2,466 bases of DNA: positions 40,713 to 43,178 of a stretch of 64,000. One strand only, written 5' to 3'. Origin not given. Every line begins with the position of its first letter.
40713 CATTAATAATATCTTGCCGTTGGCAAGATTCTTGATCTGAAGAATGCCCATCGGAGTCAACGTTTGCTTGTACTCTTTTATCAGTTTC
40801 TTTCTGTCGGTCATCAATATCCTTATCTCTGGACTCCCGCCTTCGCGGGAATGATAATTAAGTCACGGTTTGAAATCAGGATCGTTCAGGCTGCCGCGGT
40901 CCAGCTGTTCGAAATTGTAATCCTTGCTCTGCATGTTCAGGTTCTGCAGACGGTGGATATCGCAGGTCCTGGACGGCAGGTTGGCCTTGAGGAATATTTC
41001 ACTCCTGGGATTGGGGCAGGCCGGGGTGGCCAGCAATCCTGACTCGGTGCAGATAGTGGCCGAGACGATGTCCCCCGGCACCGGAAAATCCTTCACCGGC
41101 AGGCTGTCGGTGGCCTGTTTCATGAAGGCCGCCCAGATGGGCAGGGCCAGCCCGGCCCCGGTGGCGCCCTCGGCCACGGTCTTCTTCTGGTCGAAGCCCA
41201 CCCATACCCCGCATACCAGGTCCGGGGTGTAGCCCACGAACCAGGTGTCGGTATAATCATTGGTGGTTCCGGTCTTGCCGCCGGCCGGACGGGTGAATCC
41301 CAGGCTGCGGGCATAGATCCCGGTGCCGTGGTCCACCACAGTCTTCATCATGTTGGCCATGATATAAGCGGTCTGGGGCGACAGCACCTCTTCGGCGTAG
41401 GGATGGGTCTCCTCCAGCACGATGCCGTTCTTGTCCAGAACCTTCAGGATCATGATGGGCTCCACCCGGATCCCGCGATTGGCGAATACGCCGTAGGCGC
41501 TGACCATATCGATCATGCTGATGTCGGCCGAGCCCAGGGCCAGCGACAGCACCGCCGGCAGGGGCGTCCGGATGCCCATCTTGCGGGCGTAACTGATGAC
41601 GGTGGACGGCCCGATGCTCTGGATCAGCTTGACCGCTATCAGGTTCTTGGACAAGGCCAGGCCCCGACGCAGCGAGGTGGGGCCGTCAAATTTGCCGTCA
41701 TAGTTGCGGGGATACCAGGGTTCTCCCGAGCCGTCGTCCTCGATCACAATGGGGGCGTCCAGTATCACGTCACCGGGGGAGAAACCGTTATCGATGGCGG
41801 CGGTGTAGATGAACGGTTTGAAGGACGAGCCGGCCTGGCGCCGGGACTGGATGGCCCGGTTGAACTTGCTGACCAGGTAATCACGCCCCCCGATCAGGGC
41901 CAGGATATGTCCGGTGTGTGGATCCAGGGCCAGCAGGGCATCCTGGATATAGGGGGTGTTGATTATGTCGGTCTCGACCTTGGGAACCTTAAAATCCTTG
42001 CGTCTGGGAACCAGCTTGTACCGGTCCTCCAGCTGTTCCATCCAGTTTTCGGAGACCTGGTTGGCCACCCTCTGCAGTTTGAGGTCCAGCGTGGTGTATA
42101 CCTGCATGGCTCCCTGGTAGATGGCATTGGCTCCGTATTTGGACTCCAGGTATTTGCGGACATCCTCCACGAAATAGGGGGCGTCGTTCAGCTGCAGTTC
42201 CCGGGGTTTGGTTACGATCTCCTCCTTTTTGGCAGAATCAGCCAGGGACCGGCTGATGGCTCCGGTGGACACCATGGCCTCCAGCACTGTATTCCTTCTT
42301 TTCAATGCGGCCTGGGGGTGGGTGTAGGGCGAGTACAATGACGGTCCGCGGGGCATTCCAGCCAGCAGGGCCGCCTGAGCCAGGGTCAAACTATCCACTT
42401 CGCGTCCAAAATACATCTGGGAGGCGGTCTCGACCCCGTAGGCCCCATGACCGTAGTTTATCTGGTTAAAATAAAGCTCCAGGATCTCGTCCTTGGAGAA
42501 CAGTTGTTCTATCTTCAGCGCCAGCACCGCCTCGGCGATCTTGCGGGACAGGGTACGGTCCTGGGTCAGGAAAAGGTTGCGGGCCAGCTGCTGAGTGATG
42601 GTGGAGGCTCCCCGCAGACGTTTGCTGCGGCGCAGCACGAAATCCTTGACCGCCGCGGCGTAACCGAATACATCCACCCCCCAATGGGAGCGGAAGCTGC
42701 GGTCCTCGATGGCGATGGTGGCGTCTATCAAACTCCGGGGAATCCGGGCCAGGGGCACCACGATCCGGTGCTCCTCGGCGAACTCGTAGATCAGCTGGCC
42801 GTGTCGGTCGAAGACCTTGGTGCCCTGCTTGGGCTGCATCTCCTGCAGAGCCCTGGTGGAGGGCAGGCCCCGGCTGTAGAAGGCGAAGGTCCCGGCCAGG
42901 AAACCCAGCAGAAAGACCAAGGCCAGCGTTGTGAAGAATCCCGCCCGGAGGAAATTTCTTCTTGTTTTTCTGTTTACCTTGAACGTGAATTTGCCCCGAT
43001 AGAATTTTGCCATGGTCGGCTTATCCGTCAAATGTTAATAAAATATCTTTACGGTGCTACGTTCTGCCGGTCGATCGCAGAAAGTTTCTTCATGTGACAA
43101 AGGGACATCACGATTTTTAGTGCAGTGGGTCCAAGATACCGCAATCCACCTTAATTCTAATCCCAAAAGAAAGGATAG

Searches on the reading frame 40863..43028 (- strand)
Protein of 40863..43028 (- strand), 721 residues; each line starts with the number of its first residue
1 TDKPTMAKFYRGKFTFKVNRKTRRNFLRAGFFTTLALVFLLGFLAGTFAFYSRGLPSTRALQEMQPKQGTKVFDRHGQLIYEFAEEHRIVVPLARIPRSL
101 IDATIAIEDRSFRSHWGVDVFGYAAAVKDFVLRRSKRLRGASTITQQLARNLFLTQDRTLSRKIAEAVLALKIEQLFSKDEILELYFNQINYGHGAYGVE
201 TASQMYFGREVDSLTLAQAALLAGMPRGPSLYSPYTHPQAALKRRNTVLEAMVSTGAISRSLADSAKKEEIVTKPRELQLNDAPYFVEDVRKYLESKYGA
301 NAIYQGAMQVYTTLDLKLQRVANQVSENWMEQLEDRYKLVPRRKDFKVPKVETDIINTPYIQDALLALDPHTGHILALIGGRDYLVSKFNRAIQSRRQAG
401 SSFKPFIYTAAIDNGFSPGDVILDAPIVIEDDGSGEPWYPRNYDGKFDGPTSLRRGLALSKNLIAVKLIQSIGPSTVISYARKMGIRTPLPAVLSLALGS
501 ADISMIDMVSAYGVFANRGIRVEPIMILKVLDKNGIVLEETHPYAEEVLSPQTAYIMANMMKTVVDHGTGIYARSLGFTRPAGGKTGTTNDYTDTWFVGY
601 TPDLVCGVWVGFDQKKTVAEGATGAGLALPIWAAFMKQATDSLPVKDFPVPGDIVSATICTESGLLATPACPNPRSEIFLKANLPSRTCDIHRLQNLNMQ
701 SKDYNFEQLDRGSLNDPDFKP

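Call 45: search_protein_families(library=pfam, proteins=[window:40863-43028:-], max_evalue=0.01)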
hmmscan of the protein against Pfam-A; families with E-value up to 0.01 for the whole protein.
window:40863-43028:- (721 aa): 2 families
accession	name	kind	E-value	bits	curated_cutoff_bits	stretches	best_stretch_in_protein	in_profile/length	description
PF00912.28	Transgly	-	3e-63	212.9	27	1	77-252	2-177/178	Transglycosylase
PF00905.27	Transpeptidase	-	2.2e-34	119.5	22.1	1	366-616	4-282/299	Penicillin binding protein transpeptidase domain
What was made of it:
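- On LpoB (PF13036 / TIGR02722): The window's class A PBP (40863-43031) hits only the Transgly and Transpeptidase families (call 45).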
